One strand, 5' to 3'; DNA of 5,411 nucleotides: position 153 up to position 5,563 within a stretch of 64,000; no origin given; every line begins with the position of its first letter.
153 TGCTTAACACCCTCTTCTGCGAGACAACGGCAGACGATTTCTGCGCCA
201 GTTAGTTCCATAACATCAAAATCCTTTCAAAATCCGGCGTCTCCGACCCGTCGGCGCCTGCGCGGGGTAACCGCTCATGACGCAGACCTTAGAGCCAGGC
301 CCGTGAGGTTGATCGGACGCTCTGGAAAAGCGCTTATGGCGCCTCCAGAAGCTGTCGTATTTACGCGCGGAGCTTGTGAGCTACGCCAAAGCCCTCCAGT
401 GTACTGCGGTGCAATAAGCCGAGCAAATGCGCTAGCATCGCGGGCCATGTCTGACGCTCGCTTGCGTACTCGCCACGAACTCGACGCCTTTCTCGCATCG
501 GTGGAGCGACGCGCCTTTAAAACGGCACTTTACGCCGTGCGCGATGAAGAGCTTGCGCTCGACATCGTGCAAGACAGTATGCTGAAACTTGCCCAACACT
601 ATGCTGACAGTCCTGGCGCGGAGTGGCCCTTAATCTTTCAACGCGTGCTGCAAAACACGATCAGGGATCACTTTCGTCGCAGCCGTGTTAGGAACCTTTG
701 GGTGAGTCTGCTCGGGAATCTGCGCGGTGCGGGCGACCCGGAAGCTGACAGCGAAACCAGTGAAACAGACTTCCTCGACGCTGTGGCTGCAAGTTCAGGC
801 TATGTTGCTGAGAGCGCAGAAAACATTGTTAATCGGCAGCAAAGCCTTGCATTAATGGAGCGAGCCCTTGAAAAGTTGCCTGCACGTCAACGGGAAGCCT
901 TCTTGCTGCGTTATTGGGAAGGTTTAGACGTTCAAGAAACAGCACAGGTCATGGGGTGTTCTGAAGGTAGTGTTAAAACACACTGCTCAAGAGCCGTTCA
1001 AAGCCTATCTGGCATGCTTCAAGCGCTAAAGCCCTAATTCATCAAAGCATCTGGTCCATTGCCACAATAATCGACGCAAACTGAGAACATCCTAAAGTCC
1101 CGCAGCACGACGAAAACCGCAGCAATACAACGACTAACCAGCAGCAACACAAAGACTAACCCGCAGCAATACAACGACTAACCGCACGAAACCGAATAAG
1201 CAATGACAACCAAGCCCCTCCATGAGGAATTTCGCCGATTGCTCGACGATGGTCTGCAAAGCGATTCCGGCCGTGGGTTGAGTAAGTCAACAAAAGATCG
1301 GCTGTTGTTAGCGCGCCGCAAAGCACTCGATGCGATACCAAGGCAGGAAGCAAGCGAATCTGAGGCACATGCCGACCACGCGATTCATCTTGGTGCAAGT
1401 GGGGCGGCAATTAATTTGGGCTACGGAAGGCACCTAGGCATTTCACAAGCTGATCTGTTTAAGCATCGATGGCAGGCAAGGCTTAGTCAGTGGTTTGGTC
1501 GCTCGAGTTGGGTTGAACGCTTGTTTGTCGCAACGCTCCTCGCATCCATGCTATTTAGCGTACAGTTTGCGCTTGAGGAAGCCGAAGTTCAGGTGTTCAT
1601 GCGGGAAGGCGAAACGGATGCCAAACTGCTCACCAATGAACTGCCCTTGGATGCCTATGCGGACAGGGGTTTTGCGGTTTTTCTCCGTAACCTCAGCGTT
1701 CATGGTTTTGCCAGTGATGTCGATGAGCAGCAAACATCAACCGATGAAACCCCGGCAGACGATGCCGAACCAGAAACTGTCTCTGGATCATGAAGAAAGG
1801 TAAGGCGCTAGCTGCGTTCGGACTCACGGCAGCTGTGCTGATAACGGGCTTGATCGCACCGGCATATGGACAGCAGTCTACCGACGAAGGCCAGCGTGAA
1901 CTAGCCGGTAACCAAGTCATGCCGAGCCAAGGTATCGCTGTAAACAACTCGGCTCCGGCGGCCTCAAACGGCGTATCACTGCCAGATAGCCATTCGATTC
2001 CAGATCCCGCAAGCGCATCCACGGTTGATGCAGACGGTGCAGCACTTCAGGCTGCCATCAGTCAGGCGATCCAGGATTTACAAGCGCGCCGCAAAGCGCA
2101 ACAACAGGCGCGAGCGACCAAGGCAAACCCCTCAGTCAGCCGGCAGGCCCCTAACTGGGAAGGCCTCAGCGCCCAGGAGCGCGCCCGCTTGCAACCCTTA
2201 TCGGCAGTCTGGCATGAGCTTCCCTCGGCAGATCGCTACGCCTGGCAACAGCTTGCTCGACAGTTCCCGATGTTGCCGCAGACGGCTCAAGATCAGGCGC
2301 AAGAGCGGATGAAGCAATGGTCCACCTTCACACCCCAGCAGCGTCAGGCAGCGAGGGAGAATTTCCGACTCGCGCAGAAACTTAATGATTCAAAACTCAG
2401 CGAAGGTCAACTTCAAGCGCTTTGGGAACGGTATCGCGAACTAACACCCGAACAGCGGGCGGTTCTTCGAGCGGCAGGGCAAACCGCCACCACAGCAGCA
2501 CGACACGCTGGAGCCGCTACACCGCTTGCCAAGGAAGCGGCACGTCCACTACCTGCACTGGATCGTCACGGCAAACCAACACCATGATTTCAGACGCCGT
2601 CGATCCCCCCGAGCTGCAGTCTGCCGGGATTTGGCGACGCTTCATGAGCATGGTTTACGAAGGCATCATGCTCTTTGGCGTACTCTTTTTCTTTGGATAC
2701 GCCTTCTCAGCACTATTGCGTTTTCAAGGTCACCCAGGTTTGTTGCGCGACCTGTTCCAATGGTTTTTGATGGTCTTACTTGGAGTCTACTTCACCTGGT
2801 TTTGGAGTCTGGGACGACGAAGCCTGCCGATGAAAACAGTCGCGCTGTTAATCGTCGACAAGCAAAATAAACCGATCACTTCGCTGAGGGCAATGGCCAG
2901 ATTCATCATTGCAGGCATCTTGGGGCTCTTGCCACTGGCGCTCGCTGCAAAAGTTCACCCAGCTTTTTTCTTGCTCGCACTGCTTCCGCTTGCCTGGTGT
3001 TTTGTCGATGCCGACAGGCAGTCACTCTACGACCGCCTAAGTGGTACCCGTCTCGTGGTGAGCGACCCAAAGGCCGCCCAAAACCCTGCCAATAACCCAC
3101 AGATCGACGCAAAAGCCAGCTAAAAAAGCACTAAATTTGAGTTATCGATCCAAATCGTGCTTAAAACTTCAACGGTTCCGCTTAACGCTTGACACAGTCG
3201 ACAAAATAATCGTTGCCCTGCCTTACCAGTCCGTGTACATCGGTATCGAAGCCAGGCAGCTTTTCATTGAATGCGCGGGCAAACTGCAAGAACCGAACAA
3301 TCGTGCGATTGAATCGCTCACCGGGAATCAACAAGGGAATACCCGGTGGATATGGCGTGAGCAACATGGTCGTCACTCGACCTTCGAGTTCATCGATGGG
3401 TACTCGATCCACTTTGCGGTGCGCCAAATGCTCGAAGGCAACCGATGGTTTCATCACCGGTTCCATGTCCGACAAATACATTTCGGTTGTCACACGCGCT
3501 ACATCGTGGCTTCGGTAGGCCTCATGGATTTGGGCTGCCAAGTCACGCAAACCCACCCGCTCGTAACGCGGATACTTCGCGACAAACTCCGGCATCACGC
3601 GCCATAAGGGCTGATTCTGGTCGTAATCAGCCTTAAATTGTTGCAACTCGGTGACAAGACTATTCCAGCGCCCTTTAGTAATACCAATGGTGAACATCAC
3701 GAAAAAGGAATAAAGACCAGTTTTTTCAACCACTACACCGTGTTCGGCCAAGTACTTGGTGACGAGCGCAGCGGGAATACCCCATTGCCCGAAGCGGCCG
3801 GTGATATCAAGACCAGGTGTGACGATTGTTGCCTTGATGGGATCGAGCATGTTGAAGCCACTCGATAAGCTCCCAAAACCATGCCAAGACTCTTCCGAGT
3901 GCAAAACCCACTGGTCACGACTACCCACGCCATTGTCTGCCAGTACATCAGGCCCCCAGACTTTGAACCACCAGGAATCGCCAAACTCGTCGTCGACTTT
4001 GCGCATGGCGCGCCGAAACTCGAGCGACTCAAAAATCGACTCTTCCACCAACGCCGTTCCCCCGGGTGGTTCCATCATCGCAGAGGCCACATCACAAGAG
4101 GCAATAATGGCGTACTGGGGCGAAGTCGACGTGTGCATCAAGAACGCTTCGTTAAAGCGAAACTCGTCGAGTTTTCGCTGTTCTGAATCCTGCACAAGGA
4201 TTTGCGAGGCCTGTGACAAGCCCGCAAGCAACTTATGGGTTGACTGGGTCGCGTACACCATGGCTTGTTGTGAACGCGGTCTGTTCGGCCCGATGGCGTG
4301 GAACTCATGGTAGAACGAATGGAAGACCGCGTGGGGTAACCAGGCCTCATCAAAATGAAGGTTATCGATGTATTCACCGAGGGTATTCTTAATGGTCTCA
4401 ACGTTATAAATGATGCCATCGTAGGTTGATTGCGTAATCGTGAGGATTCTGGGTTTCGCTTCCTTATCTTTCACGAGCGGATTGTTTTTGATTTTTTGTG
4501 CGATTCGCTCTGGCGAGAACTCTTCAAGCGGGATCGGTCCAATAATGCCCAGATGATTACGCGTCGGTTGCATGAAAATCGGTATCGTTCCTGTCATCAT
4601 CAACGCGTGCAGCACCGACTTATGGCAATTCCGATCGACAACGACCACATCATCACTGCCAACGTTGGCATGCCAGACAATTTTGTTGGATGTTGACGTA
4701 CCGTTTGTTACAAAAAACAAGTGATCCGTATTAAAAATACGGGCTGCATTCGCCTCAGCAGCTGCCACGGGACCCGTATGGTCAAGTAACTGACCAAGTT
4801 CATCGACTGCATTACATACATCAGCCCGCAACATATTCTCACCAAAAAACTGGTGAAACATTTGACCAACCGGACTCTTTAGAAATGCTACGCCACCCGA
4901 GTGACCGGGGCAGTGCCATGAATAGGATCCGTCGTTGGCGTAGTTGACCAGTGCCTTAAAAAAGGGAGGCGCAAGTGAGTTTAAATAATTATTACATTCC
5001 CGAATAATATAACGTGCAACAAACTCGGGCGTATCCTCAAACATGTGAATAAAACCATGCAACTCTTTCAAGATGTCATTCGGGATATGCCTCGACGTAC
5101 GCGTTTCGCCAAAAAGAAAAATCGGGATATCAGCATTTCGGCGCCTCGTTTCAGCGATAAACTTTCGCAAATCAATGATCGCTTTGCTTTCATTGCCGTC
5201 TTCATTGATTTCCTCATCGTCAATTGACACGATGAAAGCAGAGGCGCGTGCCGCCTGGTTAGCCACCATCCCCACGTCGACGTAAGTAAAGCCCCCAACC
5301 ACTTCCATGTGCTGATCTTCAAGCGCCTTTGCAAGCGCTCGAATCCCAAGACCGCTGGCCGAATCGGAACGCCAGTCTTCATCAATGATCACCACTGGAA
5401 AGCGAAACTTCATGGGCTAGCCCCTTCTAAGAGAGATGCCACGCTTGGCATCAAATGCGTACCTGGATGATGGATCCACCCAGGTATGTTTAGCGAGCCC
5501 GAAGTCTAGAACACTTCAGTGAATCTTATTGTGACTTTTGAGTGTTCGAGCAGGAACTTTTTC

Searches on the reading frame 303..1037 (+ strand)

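Call 38: search_protein_families(library=pfam, proteins=[window:303-1037:+], max_evalue=0.001)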
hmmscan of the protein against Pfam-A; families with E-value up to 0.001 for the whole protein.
window:303-1037:+ (244 aa): 5 families
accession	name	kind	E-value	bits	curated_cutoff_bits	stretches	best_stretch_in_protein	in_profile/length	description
PF08281.18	Sigma70_r4_2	-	2.8e-19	69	25.7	1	184-235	3-54/54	Sigma-70, region 4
PF04545.22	Sigma70_r4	-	5.3e-12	45.5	24.1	1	188-235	1-48/50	Sigma-70, region 4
PF22233.2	PhyR_sigma-like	-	3.8e-07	30.3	27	1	189-234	1-46/50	Response regulator PhyR, sigma-like domain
PF07638.17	Sigma70_ECF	-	0.0002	21.7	21.1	1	177-226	118-170/185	ECF sigma factor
PF04542.20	Sigma70_r2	-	0.00038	20.6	24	1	67-128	5-69/71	Sigma-70 region 2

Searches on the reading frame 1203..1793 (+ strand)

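Call 38: search_protein_families(library=pfam, proteins=[window:1203-1793:+], max_evalue=0.001)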
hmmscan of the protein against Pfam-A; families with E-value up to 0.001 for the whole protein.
window:1203-1793:+ (196 aa): 1 family
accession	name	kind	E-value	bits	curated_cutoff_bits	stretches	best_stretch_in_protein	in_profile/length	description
PF12279.13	DUF3619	-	3.4e-15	57.1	22.2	1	23-162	17-129/130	Protein of unknown function (DUF3619)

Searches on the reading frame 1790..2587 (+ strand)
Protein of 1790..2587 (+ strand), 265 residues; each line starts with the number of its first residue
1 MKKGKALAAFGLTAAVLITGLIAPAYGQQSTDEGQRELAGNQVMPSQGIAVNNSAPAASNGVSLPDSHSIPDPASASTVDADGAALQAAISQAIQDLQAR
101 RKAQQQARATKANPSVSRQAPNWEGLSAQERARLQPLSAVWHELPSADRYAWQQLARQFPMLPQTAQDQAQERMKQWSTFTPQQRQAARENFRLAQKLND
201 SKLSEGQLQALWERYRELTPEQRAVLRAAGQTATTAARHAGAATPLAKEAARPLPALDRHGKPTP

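Call 38: search_protein_families(library=pfam, proteins=[window:1790-2587:+], max_evalue=0.001)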
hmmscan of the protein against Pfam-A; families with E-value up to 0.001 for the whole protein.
window:1790-2587:+ (265 aa): 1 family
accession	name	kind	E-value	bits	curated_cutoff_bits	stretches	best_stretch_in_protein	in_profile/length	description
PF11304.13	DUF3106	-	2.1e-20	73.6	24.3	1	123-227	1-103/104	Protein of unknown function (DUF3106)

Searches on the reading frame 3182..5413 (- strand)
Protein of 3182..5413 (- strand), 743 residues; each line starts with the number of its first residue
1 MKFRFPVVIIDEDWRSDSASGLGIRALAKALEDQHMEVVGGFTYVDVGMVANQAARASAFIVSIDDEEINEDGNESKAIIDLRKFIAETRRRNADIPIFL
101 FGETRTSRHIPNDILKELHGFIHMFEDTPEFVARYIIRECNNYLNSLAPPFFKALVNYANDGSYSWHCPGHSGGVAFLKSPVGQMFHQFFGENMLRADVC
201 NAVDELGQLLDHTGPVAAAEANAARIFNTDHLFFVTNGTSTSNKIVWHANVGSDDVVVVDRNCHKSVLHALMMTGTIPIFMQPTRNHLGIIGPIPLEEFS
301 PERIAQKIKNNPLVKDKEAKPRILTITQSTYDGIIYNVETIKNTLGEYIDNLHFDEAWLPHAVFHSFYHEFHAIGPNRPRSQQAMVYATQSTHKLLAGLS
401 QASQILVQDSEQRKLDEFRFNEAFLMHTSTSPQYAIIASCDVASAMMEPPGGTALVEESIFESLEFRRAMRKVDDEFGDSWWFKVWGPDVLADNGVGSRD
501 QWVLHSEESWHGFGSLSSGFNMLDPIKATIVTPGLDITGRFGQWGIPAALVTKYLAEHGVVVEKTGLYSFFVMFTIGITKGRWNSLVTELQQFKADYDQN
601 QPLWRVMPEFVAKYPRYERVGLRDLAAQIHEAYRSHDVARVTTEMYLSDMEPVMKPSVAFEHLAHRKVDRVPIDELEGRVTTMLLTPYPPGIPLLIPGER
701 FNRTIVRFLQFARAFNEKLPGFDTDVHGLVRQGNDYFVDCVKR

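Call 38: search_protein_families(library=pfam, proteins=[window:3182-5413:-], max_evalue=0.001)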
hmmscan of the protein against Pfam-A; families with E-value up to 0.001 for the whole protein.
window:3182-5413:- (743 aa): 4 families
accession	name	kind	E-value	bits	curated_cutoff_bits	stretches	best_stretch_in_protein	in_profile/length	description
PF01276.26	OKR_DC_1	-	2.2e-147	491.6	27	1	149-580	1-415/417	Orn/Lys/Arg decarboxylase, major domain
PF03711.20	OKR_DC_1_C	-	3.1e-45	154.1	24.2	1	607-732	1-130/132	Orn/Lys/Arg decarboxylase, C-terminal domain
PF03709.21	OKR_DC_1_N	-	4.9e-29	101.3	29.3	1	20-143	2-111/111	Orn/Lys/Arg decarboxylase, N-terminal domain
PF01212.27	Beta_elim_lyase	-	0.00082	19.2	27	0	216-344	34-154/288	Beta-eliminating lyase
